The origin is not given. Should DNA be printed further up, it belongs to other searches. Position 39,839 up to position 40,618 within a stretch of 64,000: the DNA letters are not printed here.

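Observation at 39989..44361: C39-like peptidase plus three ATP-grasp ligases ending at tRNA-Gly: candidate peptide ligation/modification module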

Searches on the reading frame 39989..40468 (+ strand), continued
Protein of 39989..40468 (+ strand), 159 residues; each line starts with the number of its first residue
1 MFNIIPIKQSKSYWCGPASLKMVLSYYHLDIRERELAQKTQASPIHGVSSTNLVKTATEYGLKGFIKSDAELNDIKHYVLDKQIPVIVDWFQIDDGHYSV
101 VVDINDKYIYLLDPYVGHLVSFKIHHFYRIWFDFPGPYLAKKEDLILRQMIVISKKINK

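Call 41: search_protein_families(library=pfam, proteins=[L104:6476-8359:+, L119:447-941:-, L104:5321-5770:-, L104:3862-4209:-, L149:2054-2839:+, L137:2286-2888:-, L125:1793-2671:+, L164:5923-8181:+, L168:3739-5229:-, L112:4227-5585:+], max_evalue=0.001)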
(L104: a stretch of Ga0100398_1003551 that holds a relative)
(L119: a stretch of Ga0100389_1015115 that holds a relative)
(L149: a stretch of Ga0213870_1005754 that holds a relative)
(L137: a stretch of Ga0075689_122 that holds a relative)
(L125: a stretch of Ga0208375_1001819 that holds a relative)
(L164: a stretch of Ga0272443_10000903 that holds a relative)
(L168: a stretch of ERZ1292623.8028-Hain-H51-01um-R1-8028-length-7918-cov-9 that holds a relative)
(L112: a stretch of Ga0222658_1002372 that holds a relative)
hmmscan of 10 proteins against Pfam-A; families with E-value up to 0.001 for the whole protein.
L104:6476-8359:+ (627 aa): 3 families
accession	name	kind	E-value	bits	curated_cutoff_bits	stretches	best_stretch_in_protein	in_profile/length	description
PF00750.26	tRNA-synt_1d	-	1.2e-89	301.2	23.3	1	127-460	13-349/349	tRNA synthetases class I (R), catalytic domain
PF05746.21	DALR_1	-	9e-26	90.7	22.3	1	540-627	30-117/117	DALR anticodon binding domain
PF03485.21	Arg_tRNA_synt_N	-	2.1e-18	67.1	21.5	1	5-104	2-83/85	Arginyl tRNA synthetase N terminal domain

L119:447-941:- (164 aa): 3 families
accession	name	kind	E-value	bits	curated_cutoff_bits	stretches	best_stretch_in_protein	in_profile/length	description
PF05198.21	IF3_N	-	4e-25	88.2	26.9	1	2-63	9-70/70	Translation initiation factor IF-3, N-terminal domain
PF00707.27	IF3_C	-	4.2e-20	71.9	34.8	1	71-156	2-85/86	Translation initiation factor IF-3, C-terminal domain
PF14877.11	mIF3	-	0.00091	19.4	33.8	1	58-108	112-163/177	Mitochondrial translation initiation factor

L104:5321-5770:- (149 aa): 1 family
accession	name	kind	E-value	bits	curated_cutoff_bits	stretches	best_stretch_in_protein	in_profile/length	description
PF01668.23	SmpB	-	3.9e-50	170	27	1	6-147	2-142/143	SmpB protein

L104:3862-4209:- (115 aa): 1 family
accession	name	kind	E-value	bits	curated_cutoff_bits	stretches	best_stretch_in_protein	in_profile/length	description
PF00453.23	Ribosomal_L20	-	2.2e-40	137.5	30.8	1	3-109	1-107/107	Ribosomal protein L20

L149:2054-2839:+ (261 aa): 1 family
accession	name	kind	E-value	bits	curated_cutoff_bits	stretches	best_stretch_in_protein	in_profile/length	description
PF01061.29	ABC2_membrane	-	1.1e-09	38.6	26.9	1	30-218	22-211/211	ABC-2 type transporter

L137:2286-2888:- (200 aa): 0 families

L125:1793-2671:+ (292 aa): 2 families
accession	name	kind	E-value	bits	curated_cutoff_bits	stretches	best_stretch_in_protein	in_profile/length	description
PF01556.23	DnaJ_C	-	7.5e-30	104.4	26.6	1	143-273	2-152/152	DnaJ C terminal domain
PF00226.36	DnaJ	-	6e-28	97.2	27.8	1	6-67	1-63/63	DnaJ domain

L164:5923-8181:+ (752 aa): 5 families
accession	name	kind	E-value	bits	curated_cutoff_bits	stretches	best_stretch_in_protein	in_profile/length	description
PF24827.1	AstE_AspA_cat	-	4e-22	79.2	25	2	526-627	2-110/192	Succinylglutamate desuccinylase/Aspartoacylase catalytic domain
PF03412.21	Peptidase_C39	-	8.2e-17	61.7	22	1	39-156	12-121/133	Peptidase C39 family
PF13529.12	Peptidase_C39_2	-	1.3e-08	35.9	24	1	28-139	1-142/143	Peptidase_C39 like family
PF12385.14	Peptidase_C70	-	1.9e-06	28.3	19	1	35-153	15-137/141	Papain-like cysteine protease AvrRpt2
PF00246.29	Peptidase_M14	-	4.1e-06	27.1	21.6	0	523-578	43-107/286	Zinc carboxypeptidase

L168:3739-5229:- (496 aa): 12 families
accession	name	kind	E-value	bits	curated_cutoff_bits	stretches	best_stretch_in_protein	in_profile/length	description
PF07478.18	Dala_Dala_lig_C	-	1.7e-37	129.4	24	1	127-317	15-203/204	D-ala D-ala ligase C-terminus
PF13302.13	Acetyltransf_3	-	7.4e-20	72.5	25.4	1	340-469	2-137/138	Acetyltransferase (GNAT) domain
PF00583.31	Acetyltransf_1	-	1.6e-13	51.4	20.7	1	370-469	16-116/116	Acetyltransferase (GNAT) family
PF13420.13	Acetyltransf_4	-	5.7e-13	49.6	24.3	1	344-489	3-154/155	Acetyltransferase (GNAT) domain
PF02655.19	ATP-grasp_3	-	9.4e-13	49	23.2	1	104-289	1-156/160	ATP-grasp domain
PF13523.12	Acetyltransf_8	-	3.4e-08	33.7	27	1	347-473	3-141/145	Acetyltransferase (GNAT) domain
PF13673.13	Acetyltransf_10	-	2.8e-05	24.6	23.6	1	374-475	19-113/128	Acetyltransferase (GNAT) domain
PF08445.16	FR47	-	5.4e-05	23.5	22.1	1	419-472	29-80/86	FR47-like protein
PF13508.13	Acetyltransf_7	-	7.3e-05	23.5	27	1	391-470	6-83/84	Acetyltransferase (GNAT) domain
PF08443.16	RimK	-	9e-05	22.6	21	0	247-294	125-171/188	RimK-like ATP-grasp domain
PF13535.11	ATP-grasp_4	-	0.00049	20.2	27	0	138-201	2-75/160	ATP-grasp domain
PF02222.28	ATP-grasp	-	0.00084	19.5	27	0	113-189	2-78/179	ATP-grasp domain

L112:4227-5585:+ (452 aa): 1 family
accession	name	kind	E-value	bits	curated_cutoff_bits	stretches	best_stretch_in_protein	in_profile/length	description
PF18604.6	PreAtp-grasp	-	0.00056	20.9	27.5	1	49-124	13-89/94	Pre ATP-grasp domain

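Call 82: search_protein_families(library=padloc, proteins=[window:39989-40468:+], max_evalue=0.01)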
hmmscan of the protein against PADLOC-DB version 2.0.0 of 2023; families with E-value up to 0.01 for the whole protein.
window:39989-40468:+ (159 aa): 0 families

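Call 85: predict_structure(alignment_id=A2)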
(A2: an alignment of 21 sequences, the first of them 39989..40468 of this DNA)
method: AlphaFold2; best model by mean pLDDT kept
length: 159 residues; sequences in the alignment: 21
mean_pLDDT: 83.1   pTM: 0.81
mean pLDDT of the five models: 83.1, 82.9, 81.3, 78.2, 69.8
residues with pLDDT >= 90: 91; 70-90: 35; 50-70: 12; < 50: 21
segments of 3 or more residues with pLDDT < 50: 91-94, 128-140, 142-144
pLDDT, mean of each block of 10 residues (from residue 1): 93 92 97 97 87 96 90 90 90 65 91 92 66 42 58 81
secondary structure, 60 per line:
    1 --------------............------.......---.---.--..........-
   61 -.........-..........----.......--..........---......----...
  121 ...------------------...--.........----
elements in order: H15-26 H33-39 H50-59 E62-70 H72-81 E86-92 E95-104 E108-113 E118-123 E147-155

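Call 87: fold_search(model_id=the predicted structure, library=pdb)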
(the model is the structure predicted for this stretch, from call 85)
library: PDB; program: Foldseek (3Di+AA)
matches with E <= 10: 963; with E <= 0.001: 47
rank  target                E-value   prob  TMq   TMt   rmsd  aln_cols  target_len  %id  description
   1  8z4h_A                6.3e-09  1.00  0.71  0.51   3.7       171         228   22  Pseudomurein Endoisopeptidase PeiR (released 2025-04-23)
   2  8z4n_A                1.4e-08  1.00  0.74  0.53   3.2       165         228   22  Pseudomurein Endoisopeptidase PeiR-C90A (released 2025-04-23)
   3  8vp5_B                5.1e-08  1.00  0.74  0.18   2.5       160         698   16  Cryo-EM structure of the ABC transporter PCAT1 bound with ADP and Substrate (released 2024-10-30)
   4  6v9z_A                9.5e-08  1.00  0.72  0.17   2.5       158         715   14  Cryo-EM structure of PCAT1 bound to its CtA peptide substrate (released 2020-01-22)
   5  6mpz_B                1.6e-07  1.00  0.71  0.80   2.8       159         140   22  Crystal structure of a double glycine motif protease from AMS/PCAT transporter in complex with the leader peptide (released 2019-02-06)
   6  6mpz_A                1.8e-07  1.00  0.72  0.80   2.8       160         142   22  Crystal structure of a double glycine motif protease from AMS/PCAT transporter in complex with the leader peptide (released 2019-02-06)
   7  6mpz_D                2.0e-07  1.00  0.71  0.80   2.8       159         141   22  Crystal structure of a double glycine motif protease from AMS/PCAT transporter in complex with the leader peptide (released 2019-02-06)
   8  7n87_MODEL_1_A        2.0e-07  1.00  0.68  0.72   2.7       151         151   16  Solution NMR structure of peptidase domain from Clostridium thermocellum PCAT1 (released 2021-12-29)
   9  8vp5_A                2.1e-07  1.00  0.74  0.18   3.1       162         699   17  Cryo-EM structure of the ABC transporter PCAT1 bound with ADP and Substrate (released 2024-10-30)
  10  8vp6_B                2.2e-07  1.00  0.74  0.19   2.7       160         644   17  Cryo-EM structure of the ABC transporter PCAT1 bound with Mg_class_2 (released 2024-10-30)
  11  9azl_A                2.7e-07  1.00  0.71  0.17   3.0       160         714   14  Cryo-EM structure of the ABC transporter PCAT1 bound with MgADP class1 (released 2024-10-30)
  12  7t55_A                6.8e-07  1.00  0.70  0.17   2.8       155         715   16  Cryo-EM structure of PCAT1 in the inward-facing wide conformation under ATP turnover condition (released 2022-02-02)
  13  8vp9_A                1.3e-06  1.00  0.72  0.18   3.5       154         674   16  Cryo-EM structure of the cysteine-free ABC transporter PCAT1 bound with ADP and Substrate (released 2024-10-30)
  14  3k8u                  2.5e-06  1.00  0.72  0.83   2.8       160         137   17  Crystal Structure of the Peptidase Domain of Streptococcus ComA, a Bi-functional ABC Transporter Involved in Quorum Sens (released 2010-02-23)
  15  8vp9_B                3.8e-06  1.00  0.74  0.19   2.6       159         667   16  Cryo-EM structure of the cysteine-free ABC transporter PCAT1 bound with ADP and Substrate (released 2024-10-30)
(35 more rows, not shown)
